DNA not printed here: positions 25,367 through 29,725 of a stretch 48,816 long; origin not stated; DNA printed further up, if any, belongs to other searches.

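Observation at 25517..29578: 1353-aa GGDEF-STAND fusion: a diguanylate-cyclase domain attached to an AAA_16-type P-loop NTPase and about 900 aa of unknown helical sequence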

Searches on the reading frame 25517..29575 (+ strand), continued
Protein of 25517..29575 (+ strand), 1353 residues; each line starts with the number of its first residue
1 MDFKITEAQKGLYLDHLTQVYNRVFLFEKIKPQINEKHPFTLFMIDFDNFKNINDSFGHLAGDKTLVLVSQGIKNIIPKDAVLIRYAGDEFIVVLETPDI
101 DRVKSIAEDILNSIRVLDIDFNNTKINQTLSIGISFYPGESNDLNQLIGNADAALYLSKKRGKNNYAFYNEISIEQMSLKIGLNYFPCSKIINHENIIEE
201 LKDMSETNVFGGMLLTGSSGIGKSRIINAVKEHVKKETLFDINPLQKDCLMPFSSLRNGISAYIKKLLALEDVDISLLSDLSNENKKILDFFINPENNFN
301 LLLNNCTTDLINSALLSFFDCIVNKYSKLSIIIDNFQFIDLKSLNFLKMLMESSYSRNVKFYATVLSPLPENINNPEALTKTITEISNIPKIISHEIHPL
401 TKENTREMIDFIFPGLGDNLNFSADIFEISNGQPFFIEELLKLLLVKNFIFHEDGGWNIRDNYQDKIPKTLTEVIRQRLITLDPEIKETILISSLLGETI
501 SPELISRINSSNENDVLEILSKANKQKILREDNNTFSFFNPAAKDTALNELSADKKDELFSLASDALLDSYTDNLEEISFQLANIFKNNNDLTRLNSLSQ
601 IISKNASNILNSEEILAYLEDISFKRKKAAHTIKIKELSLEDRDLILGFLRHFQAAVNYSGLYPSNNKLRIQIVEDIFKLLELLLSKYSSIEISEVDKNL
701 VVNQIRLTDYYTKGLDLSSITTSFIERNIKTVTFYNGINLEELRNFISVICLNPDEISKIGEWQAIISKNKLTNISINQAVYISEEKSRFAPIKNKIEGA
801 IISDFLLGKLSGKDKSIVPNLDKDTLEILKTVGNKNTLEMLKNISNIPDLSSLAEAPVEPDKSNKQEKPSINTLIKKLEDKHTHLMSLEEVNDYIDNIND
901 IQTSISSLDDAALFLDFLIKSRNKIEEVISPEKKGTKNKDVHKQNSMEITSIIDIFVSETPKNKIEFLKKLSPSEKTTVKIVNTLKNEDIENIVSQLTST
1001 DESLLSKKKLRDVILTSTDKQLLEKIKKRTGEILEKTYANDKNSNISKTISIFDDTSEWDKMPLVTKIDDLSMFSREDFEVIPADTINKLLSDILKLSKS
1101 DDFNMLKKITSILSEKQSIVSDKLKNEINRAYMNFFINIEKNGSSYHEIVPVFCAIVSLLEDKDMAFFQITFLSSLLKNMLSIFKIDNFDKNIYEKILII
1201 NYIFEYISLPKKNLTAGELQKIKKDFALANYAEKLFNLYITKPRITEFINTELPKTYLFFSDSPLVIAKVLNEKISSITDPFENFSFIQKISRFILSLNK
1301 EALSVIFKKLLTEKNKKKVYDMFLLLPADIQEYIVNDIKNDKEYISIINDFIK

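Call 45: list_cluster_members(proteins=[P0124, P0138, P0147, P0162, P0174, P0187, P0200, P0222, P0245, P0236])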
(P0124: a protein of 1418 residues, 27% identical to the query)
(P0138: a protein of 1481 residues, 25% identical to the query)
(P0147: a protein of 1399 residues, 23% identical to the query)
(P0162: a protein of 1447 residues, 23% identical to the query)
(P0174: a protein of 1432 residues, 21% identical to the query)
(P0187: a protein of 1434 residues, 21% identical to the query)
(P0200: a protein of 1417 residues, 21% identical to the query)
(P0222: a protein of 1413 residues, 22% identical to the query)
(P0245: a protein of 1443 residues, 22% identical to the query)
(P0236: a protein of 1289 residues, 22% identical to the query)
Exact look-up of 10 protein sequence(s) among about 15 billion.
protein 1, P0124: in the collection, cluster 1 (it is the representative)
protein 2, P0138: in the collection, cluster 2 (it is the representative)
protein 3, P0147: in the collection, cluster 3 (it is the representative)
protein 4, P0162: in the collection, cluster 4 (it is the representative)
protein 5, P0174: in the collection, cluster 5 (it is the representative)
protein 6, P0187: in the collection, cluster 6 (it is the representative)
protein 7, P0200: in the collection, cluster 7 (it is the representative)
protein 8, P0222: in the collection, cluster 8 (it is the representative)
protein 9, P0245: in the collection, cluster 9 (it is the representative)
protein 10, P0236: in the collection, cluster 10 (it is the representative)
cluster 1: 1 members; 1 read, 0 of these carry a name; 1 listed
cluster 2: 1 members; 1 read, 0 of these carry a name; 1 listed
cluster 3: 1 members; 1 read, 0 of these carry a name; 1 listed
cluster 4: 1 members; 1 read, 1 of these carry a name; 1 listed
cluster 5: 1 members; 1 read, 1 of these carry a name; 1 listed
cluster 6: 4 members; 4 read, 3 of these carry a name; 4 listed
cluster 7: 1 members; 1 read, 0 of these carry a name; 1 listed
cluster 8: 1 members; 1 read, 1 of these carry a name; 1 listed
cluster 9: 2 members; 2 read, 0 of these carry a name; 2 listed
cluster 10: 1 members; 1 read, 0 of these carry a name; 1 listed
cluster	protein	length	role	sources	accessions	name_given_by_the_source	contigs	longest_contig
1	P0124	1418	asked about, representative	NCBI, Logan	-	-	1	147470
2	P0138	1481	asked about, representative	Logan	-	-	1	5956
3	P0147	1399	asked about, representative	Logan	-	-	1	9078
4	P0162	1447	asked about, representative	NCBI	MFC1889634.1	diguanylate cyclase domain-containing protein [Thermodesulfobacteriota bacterium]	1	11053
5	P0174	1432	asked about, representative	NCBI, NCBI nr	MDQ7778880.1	MAG: diguanylate cyclase [Planctomycetota bacterium] | diguanylate cyclase [Planctomycetota bacterium]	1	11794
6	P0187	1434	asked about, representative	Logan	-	-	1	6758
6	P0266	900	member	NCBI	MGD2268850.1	MAG: HEAT repeat domain-containing protein, partial [Desulfobacterales bacterium]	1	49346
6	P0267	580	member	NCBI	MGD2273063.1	MAG: diguanylate cyclase, partial [Desulfobacterales bacterium]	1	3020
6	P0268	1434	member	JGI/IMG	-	diguanylate cyclase (GGDEF)-like protein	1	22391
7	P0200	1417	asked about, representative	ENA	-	-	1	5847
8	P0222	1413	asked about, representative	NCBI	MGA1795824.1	MAG: diguanylate cyclase domain-containing protein [bacterium]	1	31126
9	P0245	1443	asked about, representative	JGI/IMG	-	-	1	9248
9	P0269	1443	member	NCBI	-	-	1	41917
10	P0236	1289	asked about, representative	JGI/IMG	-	-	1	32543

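Call 49: search_protein_families(library=pfam, alignment_id=A1, max_evalue=0.05)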
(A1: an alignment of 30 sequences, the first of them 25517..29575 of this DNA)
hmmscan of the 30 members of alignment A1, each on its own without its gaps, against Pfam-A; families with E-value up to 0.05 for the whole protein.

A. member 1, window:25517-29575:+ (1353 aa): 5 families
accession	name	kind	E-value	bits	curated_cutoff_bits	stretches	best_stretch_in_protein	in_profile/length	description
PF00990.26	GGDEF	-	7.2e-39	133.6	23.8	1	13-165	2-161/161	Diguanylate cyclase, GGDEF domain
PF13191.12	AAA_16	-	1.2e-07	32.9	32.6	1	207-358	22-163/167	AAA ATPase domain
PF13401.12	AAA_22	-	5.4e-06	27.2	27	1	213-353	8-110/130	AAA domain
PF03193.22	RsgA_GTPase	-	0.0037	17.5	30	1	174-238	75-134/174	RsgA GTPase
PF05673.19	DUF815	-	0.0098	15.5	23.8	1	196-272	39-114/249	Protein of unknown function (DUF815)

B. families by the number of members that match (of 30 scanned): 55 families (the first 25 are shown)
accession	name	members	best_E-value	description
PF00990.26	GGDEF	30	3.3e-47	Diguanylate cyclase, GGDEF domain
PF13191.12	AAA_16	30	1.9e-20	AAA ATPase domain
PF13401.12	AAA_22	25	5.7e-10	AAA domain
PF13646.12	HEAT_2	22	6.1e-23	HEAT repeats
PF01637.24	ATPase_2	13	4.8e-10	ATPase domain predominantly from Archaea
PF24898.2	GGDEF_GdpP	11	2.3e-08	Cyclic-di-AMP phosphodiesterase GdpP-like, GGDEF domain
PF03130.22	HEAT_PBS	10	1.9e-12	PBS lyase HEAT-like repeat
PF02985.28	HEAT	7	4.5e-05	HEAT repeat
PF25199.1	nSTAND_NTPase5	5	2.8e-05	Novel STAND NTPase 5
PF05729.18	NACHT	4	0.00033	NACHT domain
PF22335.1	Cas10-Cmr2_palm2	4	0.00041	Cas10/Cmr2, second palm domain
PF13513.12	HEAT_EZ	4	0.0015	HEAT-like repeat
PF24883.2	NPHP3_N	3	0.00012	Nephrocystin 3, N-terminal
PF20720.3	nSTAND3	3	0.0034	Novel STAND NTPase 3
PF03193.22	RsgA_GTPase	3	0.0037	RsgA GTPase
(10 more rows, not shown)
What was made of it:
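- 26072..26716 (+): STAND-type P-loop NTPase domain (residues 186-400). It starts with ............, the family version of the AAA_16 'FVGRE' start. AAA_16 in 30/30 homologues (call 49).
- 28124..29575 (+): All-helical HEAT/ARM-like solenoid (residues 870-1353), the presumed sensor or partner-binding arm. HEAT_2 in 22/30 homologues (call 49).
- AAA_16 is found in 30/30 homologues, with weak NACHT, NB-ARC and nSTAND hits (call 49).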

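Call 52: search_protein_families(library=padloc, proteins=[window:25517-29575:+], max_evalue=0.01)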
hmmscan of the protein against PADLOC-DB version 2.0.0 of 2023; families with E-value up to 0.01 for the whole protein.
window:25517-29575:+ (1353 aa): 0 families

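Call 53: predict_structure(alignment_id=A2)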
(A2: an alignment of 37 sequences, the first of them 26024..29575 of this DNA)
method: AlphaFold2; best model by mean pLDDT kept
length: 1184 residues; sequences in the alignment: 37
mean_pLDDT: 76.8   pTM: 0.46
mean pLDDT of the five models: 76.8, 76.4, 74.4, 74.1, 72.6
residues with pLDDT >= 90: 192; 70-90: 708; 50-70: 168; < 50: 116
segments of 3 or more residues with pLDDT < 50: 1-3, 441-445, 453-455, 457-463, 613-632, 639-699, 761-770
pLDDT, mean of each block of 10 residues (from residue 1): 68 88 86 79 91 90 80 86 86 83 66 87 78 76 90 85 92 89 76 91 75 85 90 95 92 93 94 92 89 86 92 91 87 89 91 90 84 87 85 87 75 78 74 59 49 48 67 88 89 82 92 92 88 87 79 88 91 91 82 80 86 41 41 50 41 39 40 47 40 39 70 62 71 73 69 62 46 55 74 76 72 74 72 78 70 64 63 58 65 82 82 77 75 79 87 81 84 69 84 86 87 79 77 81 78 75 77 66 70 75 86 86 83 85 80 86 82 72 67
secondary structure, 60 per line:
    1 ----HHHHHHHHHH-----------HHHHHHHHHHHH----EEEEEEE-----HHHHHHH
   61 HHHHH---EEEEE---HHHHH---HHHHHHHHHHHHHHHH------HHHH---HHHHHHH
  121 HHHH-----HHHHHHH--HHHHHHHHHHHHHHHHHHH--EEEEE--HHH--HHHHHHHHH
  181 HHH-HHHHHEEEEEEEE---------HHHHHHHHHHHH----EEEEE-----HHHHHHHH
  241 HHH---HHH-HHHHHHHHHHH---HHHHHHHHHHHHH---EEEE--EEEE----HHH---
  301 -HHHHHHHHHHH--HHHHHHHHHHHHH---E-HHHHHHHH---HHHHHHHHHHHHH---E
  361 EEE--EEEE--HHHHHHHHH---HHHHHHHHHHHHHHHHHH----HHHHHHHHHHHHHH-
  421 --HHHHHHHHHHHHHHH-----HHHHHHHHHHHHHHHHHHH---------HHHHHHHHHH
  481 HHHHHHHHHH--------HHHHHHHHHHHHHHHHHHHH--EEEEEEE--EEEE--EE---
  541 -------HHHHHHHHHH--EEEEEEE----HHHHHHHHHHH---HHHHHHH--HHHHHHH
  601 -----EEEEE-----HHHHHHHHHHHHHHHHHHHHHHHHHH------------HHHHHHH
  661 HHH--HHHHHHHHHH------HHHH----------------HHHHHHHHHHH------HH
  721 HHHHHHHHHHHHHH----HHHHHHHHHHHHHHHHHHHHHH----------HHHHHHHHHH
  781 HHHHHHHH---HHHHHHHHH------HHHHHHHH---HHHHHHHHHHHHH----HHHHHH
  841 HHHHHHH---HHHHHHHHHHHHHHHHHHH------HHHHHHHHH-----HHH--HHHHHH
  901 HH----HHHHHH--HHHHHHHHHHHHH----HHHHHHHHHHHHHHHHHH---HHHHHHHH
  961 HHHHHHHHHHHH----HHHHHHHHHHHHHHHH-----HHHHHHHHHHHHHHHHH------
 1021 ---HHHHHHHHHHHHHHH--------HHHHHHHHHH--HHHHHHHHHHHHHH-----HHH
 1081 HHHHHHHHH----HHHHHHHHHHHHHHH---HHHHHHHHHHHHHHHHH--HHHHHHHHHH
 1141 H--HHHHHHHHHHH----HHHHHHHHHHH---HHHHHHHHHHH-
elements in order (helices of 4 or more, strands of 3 or more residues): H5-14 H26-37 E42-48 H54-65 E69-73 H77-81 H85-100 H107-110 H114-124 H130-136 H139-157 E160-164 H172-183 H185-189 E190-197 H207-218 E223-227 H233-243 H251-261 H265-277 E281-284 E287-290 H302-312 H315-327 H333-340 H344-356 E360-363 E366-369 H372-380 H384-401 H406-419 H423-437 H443-461 H471-490 H499-518 E521-527 E530-533 H548-557 E560-566 H571-581 H585-591 H594-600 E606-610 H616-641 H654-663 H666-675 H682-685 H702-712 H719-734 H739-760 H771-788 H792-800 H807-814 H818-830 H835-847 H851-869 H876-884 H895-902 H907-912 H915-927 H932-949 H953-972 H977-992 H998-1014 H1024-1038 H1047-1056 H1059-1072 H1078-1089 H1094-1108 H1112-1128 H1131-1141 H1144-1154 H1159-1169 H1173-1183
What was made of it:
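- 26717..27406 (+): STAND helical / winged-helix / arm region (residues 401-630). AF2 secondary structure with two beta-hairpin winged-helix-like units, pLDDT about 85-95 (call 53).
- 27860..28123 (+): Low-confidence, poorly conserved linker (residues 782-869). pLDDT about 40-50 (call 53).
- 28124..29575 (+): AF2 helices, pLDDT about 65-87 (call 53).
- On STAND P-loop NTPases (AAA_16 / MalT clade): AF2 model (call 53).
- Inter-domain geometry in the model is unreliable (pTM 0.46, call 53).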

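Call 56: fold_search(model_id=the predicted structure, library=pdb)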
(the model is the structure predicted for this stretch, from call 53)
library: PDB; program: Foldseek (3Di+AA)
matches with E <= 10: 1409; with E <= 0.001: 60
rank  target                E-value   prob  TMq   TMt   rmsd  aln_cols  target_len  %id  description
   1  8dgc_B                3.9e-09  1.00  0.14  0.09  34.8      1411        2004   11  Avs3 bound to phage PhiV-1 terminase (released 2022-08-03)
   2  8dgc_A                4.6e-09  1.00  0.14  0.09  34.7      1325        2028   12  Avs3 bound to phage PhiV-1 terminase (released 2022-08-03)
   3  6mfv_A                2.3e-08  1.00  0.21  0.34  32.2       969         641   11  Crystal structure of the Signal Transduction ATPase with Numerous Domains (STAND) protein with a tetratricopeptide rep (released 2019-02-20)
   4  8bob_C                3.2e-07  1.00  0.25  0.62   7.9       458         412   14  Structural basis for negative regulation of the maltose system (released 2023-10-18)
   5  9h2l_A                3.9e-06  1.00  0.15  0.20  14.5       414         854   12  Cryo-EM structure of an octameric G10-resistosome from wheat (released 2025-09-24)
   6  7jpo_D                2.4e-05  1.00  0.16  0.40  14.8       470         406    9  ORC-O1AAA: Human Origin Recognition Complex (ORC) with dynamic/unresolved ORC2 WH (released 2020-09-02)
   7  9qlv_A                2.6e-05  1.00  0.15  0.21  14.4       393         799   12  Cryo-EM structure of Arabidopsis TIR-NLR WRR4A tetramer in complex with effector CCG40 (released 2026-04-08)
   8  2fna_A                3.4e-05  1.00  0.16  0.46  13.7       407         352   13  Crystal structure of an archaeal aaa+ atpase (sso1545) from sulfolobus solfataricus p2 at 2.00 A resolution (released 2006-02-07)
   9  8s0e_G                5.2e-05  1.00  0.15  0.44  13.4       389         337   12  H. sapiens OCCM bound to double stranded DNA (released 2024-10-02)
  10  9m1i_D                5.4e-05  0.99  0.13  0.14  36.9      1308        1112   11  Cryo-EM structure of the TBC-D-Arl2-beta-tubulin complex (released 2025-10-22)
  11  3zjy_G                6.6e-05  1.00  0.15  0.18  32.8      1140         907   10  Crystal Structure of Importin 13 - RanGTP - eIF1A complex (released 2013-04-10)
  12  9n74_LM               7.1e-05  0.99  0.15  0.12  65.7      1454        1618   10  SSU processome maturation and disassembly, State H (released 2025-10-29)
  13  7jk6_A                7.4e-05  1.00  0.16  0.42  15.1       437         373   10  Structure of Drosophila ORC in the active conformation (released 2020-09-09)
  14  4buj_B                8.0e-05  0.96  0.11  0.10  46.5      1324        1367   11  Crystal structure of the S. cerevisiae Ski2-3-8 complex (released 2013-08-28)
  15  9g33_UT               8.3e-05  0.99  0.12  0.07  38.5      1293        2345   10  Stalled 90S - Utp23-Krr1-deltaC3 (released 2025-06-18)
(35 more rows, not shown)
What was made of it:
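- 26072..26716 (+): AF2 model shows an alpha/beta P-loop fold; Foldseek hits Avs3, 6mfv and MalT (calls 53, 56).
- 26717..27406 (+): MalT NOD 8bob_C TMt 0.62 (call 56).
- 28124..29575 (+): Foldseek hits importins, CAND1 and cohesin HEAT proteins at E about 1e-4 (call 56).
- On STAND P-loop NTPases (AAA_16 / MalT clade): Foldseek hits Avs3, 6mfv, MalT and plant NLRs (call 56). C-terminal HEAT-like solenoid (calls 49, 53, 56).
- Closest known: MalT / PH0952. Same: Foldseek: MalT NOD E=3e-7, TMt 0.62; 6mfv E=2e-8 (call 56).
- Foldseek gives Avs3 E=4e-9, STAND-TPR 6mfv E=2e-8, MalT NOD E=3e-7 with TMt 0.62, plus plant resistosomes (call 56). HEAT solenoids are typical protein-protein scaffolds (call 56). 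The best structural hit is the antiphage STAND Avs3 (call 56).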
